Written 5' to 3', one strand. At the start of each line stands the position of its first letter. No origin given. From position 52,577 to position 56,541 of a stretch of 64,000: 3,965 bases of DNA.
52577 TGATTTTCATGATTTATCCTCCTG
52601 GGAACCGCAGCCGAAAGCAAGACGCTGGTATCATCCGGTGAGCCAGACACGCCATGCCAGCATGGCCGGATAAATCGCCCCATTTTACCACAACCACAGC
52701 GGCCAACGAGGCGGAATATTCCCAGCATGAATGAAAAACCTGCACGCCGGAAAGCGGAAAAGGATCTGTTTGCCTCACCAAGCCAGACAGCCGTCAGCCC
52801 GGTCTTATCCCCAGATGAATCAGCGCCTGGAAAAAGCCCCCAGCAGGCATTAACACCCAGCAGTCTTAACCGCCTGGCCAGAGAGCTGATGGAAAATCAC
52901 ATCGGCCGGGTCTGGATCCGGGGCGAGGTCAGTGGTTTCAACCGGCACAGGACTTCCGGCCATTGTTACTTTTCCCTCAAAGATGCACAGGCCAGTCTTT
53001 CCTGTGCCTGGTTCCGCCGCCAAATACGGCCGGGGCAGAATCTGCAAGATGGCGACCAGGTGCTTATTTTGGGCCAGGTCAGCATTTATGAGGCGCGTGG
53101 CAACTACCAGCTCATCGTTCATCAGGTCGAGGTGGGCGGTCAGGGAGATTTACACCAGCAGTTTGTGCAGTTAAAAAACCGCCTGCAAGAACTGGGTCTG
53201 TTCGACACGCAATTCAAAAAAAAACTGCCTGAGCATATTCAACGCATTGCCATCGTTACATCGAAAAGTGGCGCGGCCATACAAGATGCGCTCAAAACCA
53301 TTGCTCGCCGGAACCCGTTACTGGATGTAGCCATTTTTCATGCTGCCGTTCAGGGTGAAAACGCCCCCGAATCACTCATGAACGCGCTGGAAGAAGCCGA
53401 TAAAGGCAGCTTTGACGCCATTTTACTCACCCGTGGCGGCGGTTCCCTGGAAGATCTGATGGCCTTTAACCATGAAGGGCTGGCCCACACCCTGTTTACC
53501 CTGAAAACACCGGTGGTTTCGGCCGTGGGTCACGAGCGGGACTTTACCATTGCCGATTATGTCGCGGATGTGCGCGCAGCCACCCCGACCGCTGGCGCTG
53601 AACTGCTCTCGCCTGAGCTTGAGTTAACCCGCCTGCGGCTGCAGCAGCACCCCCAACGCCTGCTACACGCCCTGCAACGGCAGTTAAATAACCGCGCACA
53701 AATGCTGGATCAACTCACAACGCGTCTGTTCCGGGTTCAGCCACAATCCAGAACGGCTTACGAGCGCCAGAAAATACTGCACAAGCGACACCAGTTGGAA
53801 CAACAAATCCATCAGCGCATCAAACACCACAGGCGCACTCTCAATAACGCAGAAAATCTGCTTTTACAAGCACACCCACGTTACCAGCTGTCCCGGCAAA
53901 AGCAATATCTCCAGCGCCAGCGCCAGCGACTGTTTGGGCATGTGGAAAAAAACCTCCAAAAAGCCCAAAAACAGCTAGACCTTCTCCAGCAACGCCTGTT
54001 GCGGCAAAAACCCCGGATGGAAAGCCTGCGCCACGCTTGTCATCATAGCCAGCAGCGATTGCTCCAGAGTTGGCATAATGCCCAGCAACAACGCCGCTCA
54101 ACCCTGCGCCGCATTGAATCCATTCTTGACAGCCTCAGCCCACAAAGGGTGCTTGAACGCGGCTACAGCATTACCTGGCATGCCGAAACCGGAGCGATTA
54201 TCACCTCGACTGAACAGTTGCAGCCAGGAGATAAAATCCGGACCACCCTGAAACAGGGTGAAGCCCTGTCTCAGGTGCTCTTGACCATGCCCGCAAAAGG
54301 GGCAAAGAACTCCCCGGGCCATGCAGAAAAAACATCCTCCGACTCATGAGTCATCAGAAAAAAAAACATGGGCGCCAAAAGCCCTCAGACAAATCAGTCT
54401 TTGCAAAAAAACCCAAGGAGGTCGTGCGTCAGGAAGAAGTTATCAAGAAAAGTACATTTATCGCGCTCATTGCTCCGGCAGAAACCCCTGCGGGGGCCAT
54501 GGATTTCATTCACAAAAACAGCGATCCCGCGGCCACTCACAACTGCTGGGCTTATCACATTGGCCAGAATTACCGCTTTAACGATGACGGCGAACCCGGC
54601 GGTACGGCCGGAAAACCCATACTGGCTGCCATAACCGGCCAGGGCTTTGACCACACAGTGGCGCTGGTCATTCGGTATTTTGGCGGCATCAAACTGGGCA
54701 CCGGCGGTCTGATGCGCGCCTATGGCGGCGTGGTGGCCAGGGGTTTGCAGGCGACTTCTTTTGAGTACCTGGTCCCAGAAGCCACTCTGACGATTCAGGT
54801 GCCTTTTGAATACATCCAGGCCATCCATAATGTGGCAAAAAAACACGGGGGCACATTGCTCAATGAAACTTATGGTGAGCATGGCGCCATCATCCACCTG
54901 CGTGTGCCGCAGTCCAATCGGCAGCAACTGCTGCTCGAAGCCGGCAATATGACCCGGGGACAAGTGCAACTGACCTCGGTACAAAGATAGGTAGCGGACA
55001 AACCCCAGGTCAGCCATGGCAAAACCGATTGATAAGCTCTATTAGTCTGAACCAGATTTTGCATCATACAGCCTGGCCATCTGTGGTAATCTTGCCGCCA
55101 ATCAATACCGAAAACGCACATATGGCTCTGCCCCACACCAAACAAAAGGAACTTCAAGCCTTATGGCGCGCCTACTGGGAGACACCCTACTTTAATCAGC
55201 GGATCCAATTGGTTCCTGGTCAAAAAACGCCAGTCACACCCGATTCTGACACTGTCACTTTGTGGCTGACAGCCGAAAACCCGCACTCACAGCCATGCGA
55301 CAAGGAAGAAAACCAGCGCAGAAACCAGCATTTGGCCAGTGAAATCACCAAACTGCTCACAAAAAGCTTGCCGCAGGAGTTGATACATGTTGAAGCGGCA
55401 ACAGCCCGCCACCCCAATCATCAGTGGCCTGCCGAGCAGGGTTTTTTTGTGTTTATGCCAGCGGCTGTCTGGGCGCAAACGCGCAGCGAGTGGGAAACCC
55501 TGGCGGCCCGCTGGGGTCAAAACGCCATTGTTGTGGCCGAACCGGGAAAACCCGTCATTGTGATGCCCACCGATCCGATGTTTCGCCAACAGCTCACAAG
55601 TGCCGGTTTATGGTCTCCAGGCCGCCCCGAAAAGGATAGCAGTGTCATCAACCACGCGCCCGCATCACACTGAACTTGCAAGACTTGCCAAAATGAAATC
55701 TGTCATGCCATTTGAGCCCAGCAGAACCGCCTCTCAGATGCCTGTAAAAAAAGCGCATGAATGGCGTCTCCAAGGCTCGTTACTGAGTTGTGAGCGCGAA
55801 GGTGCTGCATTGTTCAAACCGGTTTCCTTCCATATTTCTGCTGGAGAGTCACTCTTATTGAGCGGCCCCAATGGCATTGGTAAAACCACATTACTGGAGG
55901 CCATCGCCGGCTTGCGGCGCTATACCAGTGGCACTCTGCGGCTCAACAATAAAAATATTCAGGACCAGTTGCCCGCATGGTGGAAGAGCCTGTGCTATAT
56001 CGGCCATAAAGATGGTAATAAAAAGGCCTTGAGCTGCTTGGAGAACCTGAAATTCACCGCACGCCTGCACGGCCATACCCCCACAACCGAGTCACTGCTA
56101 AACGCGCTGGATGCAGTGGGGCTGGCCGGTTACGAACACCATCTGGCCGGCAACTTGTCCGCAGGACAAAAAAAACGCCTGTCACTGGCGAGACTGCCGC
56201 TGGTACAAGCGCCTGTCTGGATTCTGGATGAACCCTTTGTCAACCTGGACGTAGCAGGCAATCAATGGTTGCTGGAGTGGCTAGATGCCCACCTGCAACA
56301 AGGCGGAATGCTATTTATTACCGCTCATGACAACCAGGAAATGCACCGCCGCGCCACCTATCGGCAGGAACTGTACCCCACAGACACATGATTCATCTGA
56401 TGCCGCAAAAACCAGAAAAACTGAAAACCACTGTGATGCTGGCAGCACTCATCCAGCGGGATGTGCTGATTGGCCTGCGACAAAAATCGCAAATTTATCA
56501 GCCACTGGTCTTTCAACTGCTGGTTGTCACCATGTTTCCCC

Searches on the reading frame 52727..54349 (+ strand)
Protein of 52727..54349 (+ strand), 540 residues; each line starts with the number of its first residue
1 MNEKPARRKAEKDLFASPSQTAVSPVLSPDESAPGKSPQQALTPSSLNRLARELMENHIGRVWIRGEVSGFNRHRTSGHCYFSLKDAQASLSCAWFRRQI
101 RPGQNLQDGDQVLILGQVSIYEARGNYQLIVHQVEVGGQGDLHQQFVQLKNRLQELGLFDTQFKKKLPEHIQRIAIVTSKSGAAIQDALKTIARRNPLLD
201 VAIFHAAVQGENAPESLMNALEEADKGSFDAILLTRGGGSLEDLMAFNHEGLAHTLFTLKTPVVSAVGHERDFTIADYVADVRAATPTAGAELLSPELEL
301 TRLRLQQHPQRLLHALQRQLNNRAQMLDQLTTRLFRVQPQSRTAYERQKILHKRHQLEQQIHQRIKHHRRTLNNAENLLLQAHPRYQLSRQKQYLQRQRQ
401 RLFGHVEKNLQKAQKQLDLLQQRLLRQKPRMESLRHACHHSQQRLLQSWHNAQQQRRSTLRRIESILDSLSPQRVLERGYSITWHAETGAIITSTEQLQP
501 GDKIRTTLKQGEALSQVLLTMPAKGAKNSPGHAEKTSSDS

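Call 81: search_protein_families(library=ncbifam, proteins=[window:52727-54349:+], max_evalue=1e-10)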
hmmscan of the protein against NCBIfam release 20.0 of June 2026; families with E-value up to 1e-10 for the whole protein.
window:52727-54349:+ (540 aa): 1 family
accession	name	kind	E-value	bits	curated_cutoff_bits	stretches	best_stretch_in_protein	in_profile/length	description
TIGR00237.1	xseA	equivalog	1.6e-133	445.7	180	2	45-390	3-350/389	exodeoxyribonuclease VII large subunit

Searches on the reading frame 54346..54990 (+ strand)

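Call 81: search_protein_families(library=ncbifam, proteins=[window:54346-54990:+], max_evalue=1e-10)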
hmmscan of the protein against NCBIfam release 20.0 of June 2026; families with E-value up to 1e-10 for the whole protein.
window:54346-54990:+ (214 aa): 2 families
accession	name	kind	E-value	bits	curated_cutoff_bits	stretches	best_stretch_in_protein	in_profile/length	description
NF008600.0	PRK11568.1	equivalog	4.9e-42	143.7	298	1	24-213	8-203/204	IMPACT family protein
TIGR00257.1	IMPACT_YIGZ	hypoth_equivalog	2e-41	141.7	167.95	1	23-211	8-202/205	YigZ family protein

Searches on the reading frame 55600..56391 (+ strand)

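Call 81: search_protein_families(library=ncbifam, proteins=[window:55600-56391:+], max_evalue=1e-10)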
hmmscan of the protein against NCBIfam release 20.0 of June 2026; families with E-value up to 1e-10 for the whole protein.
window:55600-56391:+ (263 aa): 104 families (the best 25 are shown)
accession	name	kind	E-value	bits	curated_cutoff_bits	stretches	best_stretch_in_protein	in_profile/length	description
TIGR01189.1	ccmA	equivalog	2.9e-63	213.1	131.6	1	59-249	3-191/198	heme ABC exporter ATP-binding protein CcmA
NF010061.0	PRK13538.1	equivalog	2.3e-59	200.4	195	1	57-251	6-199/211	cytochrome c biogenesis heme-transporting ATPase CcmA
NF010062.0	PRK13540.1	equivalog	2.6e-32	112.1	274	1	69-254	14-195/200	cytochrome c biogenesis protein CcmA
TIGR02857.1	CydD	equivalog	1.2e-29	103.7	435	1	29-250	294-522/529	thiol reductant ABC exporter subunit CydD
TIGR01166.1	cbiO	subfamily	4e-24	85.1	211.8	1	68-244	4-186/190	cobalt ABC transporter, ATP-binding protein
TIGR02868.1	CydC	equivalog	1.2e-23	83.6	329.05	1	27-243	302-529/530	thiol reductant ABC exporter subunit CydC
NF000355.4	ribo_prot_ABC_F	equivalog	2.2e-22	79.6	380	1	29-246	285-487/499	ribosomal protection-like ABC-F family protein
NF040873.1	AztA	equivalog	2.6e-22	79.3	220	1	68-251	4-185/191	zinc ABC transporter ATP-binding protein AztA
TIGR02673.1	FtsE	equivalog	5e-22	78.6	264.85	1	69-252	15-204/214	cell division ATP-binding protein FtsE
NF043075.1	MMSYN1_0197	equivalog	5e-22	78.3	550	1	65-247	11-195/341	spermidine/putrescine ABC transporter ATP-binding protein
NF008421.0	PRK11248.1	equivalog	9.4e-22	77.7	357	1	58-247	3-191/255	taurine ABC transporter ATP-binding subunit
TIGR03864.1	PQQ_ABC_ATP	hypoth_equivalog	1.9e-21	76.6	302.25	1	72-238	17-185/236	ABC transporter, ATP-binding subunit, PQQ-dependent alcohol dehydrogenase system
TIGR02982.1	heterocyst_DevA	subfamily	3.5e-21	75.8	295.8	1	73-246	22-203/220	ABC exporter ATP-binding subunit, DevA family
TIGR03258.1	PhnT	equivalog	3.9e-21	75.5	499.15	1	62-225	14-178/359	2-aminoethylphosphonate ABC transport system ATP-binding subunit PhnT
TIGR00968.1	3a0106s01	subfamily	7.2e-21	74.8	342.75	1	72-247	16-193/237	sulfate ABC transporter ATP-binding protein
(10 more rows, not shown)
